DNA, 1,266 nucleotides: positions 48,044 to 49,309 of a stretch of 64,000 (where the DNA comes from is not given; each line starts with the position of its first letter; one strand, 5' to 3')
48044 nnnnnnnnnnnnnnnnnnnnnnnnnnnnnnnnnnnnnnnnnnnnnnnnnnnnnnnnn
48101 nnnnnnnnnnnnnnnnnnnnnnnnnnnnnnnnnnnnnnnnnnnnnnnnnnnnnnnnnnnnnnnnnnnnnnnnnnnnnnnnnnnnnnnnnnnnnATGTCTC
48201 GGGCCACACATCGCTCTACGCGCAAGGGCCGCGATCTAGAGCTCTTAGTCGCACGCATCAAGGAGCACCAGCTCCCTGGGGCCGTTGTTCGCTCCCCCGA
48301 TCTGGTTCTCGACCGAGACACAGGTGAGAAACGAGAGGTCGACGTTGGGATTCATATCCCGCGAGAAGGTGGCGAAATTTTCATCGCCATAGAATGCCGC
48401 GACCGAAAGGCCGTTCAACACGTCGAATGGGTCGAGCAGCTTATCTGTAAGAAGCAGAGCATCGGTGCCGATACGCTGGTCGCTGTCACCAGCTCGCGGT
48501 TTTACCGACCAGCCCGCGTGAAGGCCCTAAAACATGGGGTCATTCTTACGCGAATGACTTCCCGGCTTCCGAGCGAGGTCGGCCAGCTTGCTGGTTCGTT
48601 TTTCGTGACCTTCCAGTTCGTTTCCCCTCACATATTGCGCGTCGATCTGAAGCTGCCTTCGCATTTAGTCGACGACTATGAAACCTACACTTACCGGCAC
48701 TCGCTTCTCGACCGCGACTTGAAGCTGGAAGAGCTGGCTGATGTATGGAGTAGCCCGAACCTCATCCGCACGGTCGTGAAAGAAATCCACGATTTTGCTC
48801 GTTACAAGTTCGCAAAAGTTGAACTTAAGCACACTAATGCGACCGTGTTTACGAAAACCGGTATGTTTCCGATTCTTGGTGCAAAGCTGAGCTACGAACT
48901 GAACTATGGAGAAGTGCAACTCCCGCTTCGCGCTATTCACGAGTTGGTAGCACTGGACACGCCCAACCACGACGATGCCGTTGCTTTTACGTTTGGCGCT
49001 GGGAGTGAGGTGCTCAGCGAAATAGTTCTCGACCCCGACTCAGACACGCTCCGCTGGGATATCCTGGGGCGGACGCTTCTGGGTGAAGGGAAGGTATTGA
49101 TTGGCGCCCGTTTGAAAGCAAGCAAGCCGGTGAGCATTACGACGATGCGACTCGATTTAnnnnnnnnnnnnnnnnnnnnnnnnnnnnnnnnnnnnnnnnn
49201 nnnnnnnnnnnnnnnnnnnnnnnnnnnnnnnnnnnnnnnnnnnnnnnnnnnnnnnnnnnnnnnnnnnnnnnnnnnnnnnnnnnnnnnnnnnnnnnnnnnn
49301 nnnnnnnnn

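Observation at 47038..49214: Integrase-less integron cassette array (CALIN) hidden between argH and a DUF924 gene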

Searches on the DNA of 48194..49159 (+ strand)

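Call 52: search_with_rna_model(model_id=R1, sources=[L012, L015, L017, L098, L099, L100, L101, L102, L103, L104, L105, L106, L121, L122, L123], max_evalue=1, make_alignment=true)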
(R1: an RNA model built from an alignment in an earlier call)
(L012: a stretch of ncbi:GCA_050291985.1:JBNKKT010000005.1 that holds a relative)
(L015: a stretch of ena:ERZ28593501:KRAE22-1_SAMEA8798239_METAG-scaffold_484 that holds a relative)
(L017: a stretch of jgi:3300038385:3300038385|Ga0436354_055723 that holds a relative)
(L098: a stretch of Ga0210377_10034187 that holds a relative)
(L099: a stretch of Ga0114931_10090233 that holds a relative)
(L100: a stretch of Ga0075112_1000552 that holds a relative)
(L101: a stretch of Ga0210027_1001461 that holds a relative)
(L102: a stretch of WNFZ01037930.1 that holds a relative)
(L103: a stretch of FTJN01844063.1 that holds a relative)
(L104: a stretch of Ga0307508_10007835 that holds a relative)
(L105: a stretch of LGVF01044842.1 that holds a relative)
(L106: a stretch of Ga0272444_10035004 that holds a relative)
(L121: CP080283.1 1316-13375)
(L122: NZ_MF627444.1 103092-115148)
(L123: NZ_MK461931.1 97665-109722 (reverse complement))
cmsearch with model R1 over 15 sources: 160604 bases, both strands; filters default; matches with E-value up to 1: 58.
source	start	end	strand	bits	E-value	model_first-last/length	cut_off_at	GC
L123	5999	6058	-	84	1.3e-18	1-60/60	no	0.55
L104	1560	1619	-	81.9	4.5e-18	1-60/60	no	0.58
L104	7056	7115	-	81.9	4.5e-18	1-60/60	no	0.58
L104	3014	3073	-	81.8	4.6e-18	1-60/60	no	0.58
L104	1103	1162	-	81.1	7.3e-18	1-60/60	no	0.58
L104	2016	2075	-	80.7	9e-18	1-60/60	no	0.57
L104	3598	3657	-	80.6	9.4e-18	1-60/60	no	0.55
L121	6001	6060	-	80.1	1.3e-17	1-60/60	no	0.55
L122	5410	5469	-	79.9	1.4e-17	1-60/60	no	0.53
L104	2475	2534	-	79.6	1.7e-17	1-60/60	no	0.6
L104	6270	6329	-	79.5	1.8e-17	1-60/60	no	0.58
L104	5210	5269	-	79.3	2e-17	1-60/60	no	0.53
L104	7549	7608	-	78.8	2.7e-17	1-60/60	no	0.6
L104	8007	8066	-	78.8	2.7e-17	1-60/60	no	0.6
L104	5747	5806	-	78.4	3.6e-17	1-60/60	no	0.58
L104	605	664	-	77.8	5e-17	1-60/60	no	0.57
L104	64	123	-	77.4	6.2e-17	1-60/60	no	0.58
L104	9083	9142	-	76.8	9e-17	1-60/60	no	0.57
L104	9753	9812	-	76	1.5e-16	1-60/60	no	0.6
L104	4179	4238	-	75.9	1.5e-16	1-60/60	no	0.53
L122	6001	6060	-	75.9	1.5e-16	1-60/60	no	0.6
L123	7823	7882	-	75.3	2.1e-16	1-60/60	no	0.53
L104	8528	8586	-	74.1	4.4e-16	1-60/60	no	0.59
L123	3594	3653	-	74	4.7e-16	1-60/60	no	0.63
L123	2738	2797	-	71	2.7e-15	1-60/60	no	0.57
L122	9998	10058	-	64.1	1.6e-13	1-60/60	no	0.57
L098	2725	2787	-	58.2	5.2e-12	1-60/60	no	0.59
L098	1690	1753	-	57.3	9.1e-12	1-60/60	no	0.72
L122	8143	8212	-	41.8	8.3e-08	1-60/60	no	0.63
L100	6666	6726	-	41.3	1.1e-07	1-60/60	no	0.62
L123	5133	5202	-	36.3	2.2e-06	1-60/60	no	0.6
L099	1150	1218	-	33.6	1.1e-05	1-60/60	no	0.67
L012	10974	11042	-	33.4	1.2e-05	1-60/60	no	0.64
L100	14721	14779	-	29.1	0.00015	1-60/60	no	0.51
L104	7549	7608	+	25.3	0.0014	1-60/60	no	0.6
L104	8007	8066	+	25.3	0.0014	1-60/60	no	0.6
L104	2475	2534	+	24.3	0.0026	1-60/60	no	0.6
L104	7056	7115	+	22.4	0.0078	1-60/60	no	0.58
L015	9919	9945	-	22.1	0.0095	1-60/60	no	0.44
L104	1103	1162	+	21.7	0.012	1-60/60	no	0.58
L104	9753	9812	+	21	0.018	1-60/60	no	0.6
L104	1560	1619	+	21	0.018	1-60/60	no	0.58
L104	3014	3073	+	21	0.018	1-60/60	no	0.58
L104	6270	6329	+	20.9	0.019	1-60/60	no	0.58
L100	9786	9885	-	20.7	0.021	1-60/60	no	0.59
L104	605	664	+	20.4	0.026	1-60/60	no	0.57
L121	6001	6060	+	20.1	0.03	1-60/60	no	0.55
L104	3598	3657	+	19.8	0.037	1-60/60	no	0.55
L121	5357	5432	-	19.8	0.037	1-60/60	no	0.57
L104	4179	4238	+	19.3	0.048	1-60/60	no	0.53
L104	2016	2075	+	18.7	0.07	1-60/60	no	0.57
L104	9083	9142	+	18.6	0.075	1-60/60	no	0.57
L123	5999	6058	+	18.5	0.076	1-60/60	no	0.55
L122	5410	5469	+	18.5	0.081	1-60/60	no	0.53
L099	2001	2064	-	17.9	0.11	1-60/60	no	0.47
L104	8528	8586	+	16.9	0.21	1-60/60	no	0.59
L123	7823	7882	+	15.7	0.41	1-60/60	no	0.53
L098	1690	1753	+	15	0.62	1-60/60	no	0.72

Alignment A5: 58 matches aligned to the model, 117 columns, each read 5' to 3' on its own strand. Consensus structure (alignment columns), stored with it:
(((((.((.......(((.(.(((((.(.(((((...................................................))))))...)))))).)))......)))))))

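Call 53: search_with_rna_model(model_id=R1, sources=[L012, L098, L099, L100, L104, L121, L122, L123], max_evalue=0.0005, make_alignment=true)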
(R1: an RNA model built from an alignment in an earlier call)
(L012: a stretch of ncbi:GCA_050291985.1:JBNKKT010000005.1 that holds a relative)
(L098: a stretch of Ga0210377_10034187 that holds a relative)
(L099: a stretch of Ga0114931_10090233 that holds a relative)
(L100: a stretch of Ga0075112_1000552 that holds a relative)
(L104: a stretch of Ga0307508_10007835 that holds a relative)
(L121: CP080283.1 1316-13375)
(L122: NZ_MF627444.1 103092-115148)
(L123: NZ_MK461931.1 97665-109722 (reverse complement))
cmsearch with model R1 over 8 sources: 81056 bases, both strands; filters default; matches with E-value up to 0.0005: 34.
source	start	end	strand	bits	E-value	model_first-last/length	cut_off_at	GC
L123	5999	6058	-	84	6.4e-19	1-60/60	no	0.55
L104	1560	1619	-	81.9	2.3e-18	1-60/60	no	0.58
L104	7056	7115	-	81.9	2.3e-18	1-60/60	no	0.58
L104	3014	3073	-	81.8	2.3e-18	1-60/60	no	0.58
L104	1103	1162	-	81.1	3.7e-18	1-60/60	no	0.58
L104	2016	2075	-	80.7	4.6e-18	1-60/60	no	0.57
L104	3598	3657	-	80.6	4.8e-18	1-60/60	no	0.55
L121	6001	6060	-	80.1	6.3e-18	1-60/60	no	0.55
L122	5410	5469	-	79.9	7.2e-18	1-60/60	no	0.53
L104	2475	2534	-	79.6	8.5e-18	1-60/60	no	0.6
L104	6270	6329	-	79.5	9e-18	1-60/60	no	0.58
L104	5210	5269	-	79.3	1e-17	1-60/60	no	0.53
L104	7549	7608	-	78.8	1.4e-17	1-60/60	no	0.6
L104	8007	8066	-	78.8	1.4e-17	1-60/60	no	0.6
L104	5747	5806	-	78.4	1.8e-17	1-60/60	no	0.58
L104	605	664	-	77.8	2.5e-17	1-60/60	no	0.57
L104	64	123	-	77.4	3.1e-17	1-60/60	no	0.58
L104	9083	9142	-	76.8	4.6e-17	1-60/60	no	0.57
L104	9753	9812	-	76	7.3e-17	1-60/60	no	0.6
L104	4179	4238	-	75.9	7.5e-17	1-60/60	no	0.53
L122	6001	6060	-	75.9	7.8e-17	1-60/60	no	0.6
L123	7823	7882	-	75.3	1.1e-16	1-60/60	no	0.53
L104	8528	8586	-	74.1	2.2e-16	1-60/60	no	0.59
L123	3594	3653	-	74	2.4e-16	1-60/60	no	0.63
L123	2738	2797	-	71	1.4e-15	1-60/60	no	0.57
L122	9998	10058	-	64.1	8.2e-14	1-60/60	no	0.57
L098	2725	2787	-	58.2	2.6e-12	1-60/60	no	0.59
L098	1690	1753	-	57.3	4.6e-12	1-60/60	no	0.72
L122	8143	8212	-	41.8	4.2e-08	1-60/60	no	0.63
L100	6666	6726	-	41.3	5.6e-08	1-60/60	no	0.62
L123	5133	5202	-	36.3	1.1e-06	1-60/60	no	0.6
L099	1150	1218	-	33.6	5.4e-06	1-60/60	no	0.67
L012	10974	11042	-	33.4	5.9e-06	1-60/60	no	0.64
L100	14721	14779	-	29.1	7.7e-05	1-60/60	no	0.51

Alignment A6: 34 matches aligned to the model, 81 columns, each read 5' to 3' on its own strand. Consensus structure (alignment columns), stored with it:
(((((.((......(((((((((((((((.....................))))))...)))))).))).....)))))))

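Call 54: build_rna_model(alignment_id=A6)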
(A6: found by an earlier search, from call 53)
Model R2 built from alignment A6 (34 sequences, 81 columns); structure: stored with the alignment.
model positions 60; base pairs 22; branch points 0; effective number of sequences 7.23; information 0.931 bits per position. Calibrated on 0.2 Mb of random sequence (short: E-values are rough).
structure used (alignment columns):
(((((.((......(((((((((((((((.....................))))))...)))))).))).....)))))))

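Call 55: search_with_rna_model(model_id=R2, source=window, max_evalue=10, filters=off, show_alignments=3)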
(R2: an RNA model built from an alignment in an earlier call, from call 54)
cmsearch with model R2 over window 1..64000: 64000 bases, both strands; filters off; matches with E-value up to 10: 8.
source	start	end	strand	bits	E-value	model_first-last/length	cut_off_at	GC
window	48118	48195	-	30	3.4e-05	1-60/60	no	0.64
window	47508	47588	-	23.7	0.0015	1-60/60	no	0.68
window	47508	47588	+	18.5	0.032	1-60/60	no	0.68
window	16698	16714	+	12.5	1.1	1-60/60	no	0.71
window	47815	47870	-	11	2.7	1-60/60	no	0.5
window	39648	39684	+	9.7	5.8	14-48/60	no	0.59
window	19084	19103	-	9.4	7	1-60/60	no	0.7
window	16698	16714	-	8.9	9.4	1-60/60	no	0.71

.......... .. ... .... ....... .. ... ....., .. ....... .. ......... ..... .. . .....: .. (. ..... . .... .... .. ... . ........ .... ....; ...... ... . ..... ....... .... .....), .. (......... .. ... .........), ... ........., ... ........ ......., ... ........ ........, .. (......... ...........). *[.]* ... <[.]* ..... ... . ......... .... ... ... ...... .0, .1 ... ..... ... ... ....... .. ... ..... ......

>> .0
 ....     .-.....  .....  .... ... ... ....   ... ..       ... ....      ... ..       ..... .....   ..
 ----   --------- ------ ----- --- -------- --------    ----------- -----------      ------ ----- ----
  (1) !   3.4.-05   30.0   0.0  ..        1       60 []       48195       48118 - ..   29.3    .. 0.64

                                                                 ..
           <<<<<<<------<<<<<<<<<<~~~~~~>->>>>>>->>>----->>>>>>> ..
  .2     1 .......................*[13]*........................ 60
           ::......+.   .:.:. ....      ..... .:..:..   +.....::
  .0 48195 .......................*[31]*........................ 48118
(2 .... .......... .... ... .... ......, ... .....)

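Call 57: search_with_rna_model(model_id=R2, sources=[L114, L115, L116, L117, L118, L119, L120, L001, L013, L015, L017, L100, L101, L102, L103, L105, L106], max_evalue=0.5)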
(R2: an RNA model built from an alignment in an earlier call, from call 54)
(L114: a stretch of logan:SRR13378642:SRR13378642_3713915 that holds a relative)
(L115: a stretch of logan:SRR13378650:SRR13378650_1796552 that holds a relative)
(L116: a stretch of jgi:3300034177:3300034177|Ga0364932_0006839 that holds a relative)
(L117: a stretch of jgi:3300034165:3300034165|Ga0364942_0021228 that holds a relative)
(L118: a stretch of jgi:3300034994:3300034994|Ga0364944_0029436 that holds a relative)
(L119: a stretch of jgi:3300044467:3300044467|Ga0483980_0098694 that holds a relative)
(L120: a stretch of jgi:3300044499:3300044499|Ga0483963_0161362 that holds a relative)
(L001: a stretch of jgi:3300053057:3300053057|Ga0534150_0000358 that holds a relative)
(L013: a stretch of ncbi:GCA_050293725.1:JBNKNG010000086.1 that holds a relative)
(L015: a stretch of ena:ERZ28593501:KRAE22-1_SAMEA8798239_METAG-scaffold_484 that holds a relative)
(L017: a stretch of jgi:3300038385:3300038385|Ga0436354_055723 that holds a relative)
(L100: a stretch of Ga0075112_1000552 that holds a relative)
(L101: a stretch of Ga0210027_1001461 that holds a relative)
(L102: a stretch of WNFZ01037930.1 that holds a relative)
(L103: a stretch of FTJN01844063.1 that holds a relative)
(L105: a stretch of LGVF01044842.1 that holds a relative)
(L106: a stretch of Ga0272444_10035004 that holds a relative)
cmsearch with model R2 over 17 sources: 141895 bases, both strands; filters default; matches with E-value up to 0.5: 10.
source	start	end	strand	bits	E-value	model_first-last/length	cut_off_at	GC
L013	1196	1264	-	48.6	1.2e-09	1-60/60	no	0.64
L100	14721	14779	-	44.9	1e-08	1-60/60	no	0.51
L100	12281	12341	-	33.8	7.6e-06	1-60/60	no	0.56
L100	6666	6726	-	31.7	2.8e-05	1-60/60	no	0.62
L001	9925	10002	-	30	7.5e-05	1-60/60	no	0.64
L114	965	1042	-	26.3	0.00066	1-60/60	no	0.68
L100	9786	9885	-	24.6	0.0018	1-60/60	no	0.59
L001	9315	9395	-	23.7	0.0032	1-60/60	no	0.68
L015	9919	9945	-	23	0.005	1-60/60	no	0.44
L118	1798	1878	-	22.9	0.0051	1-60/60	no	0.65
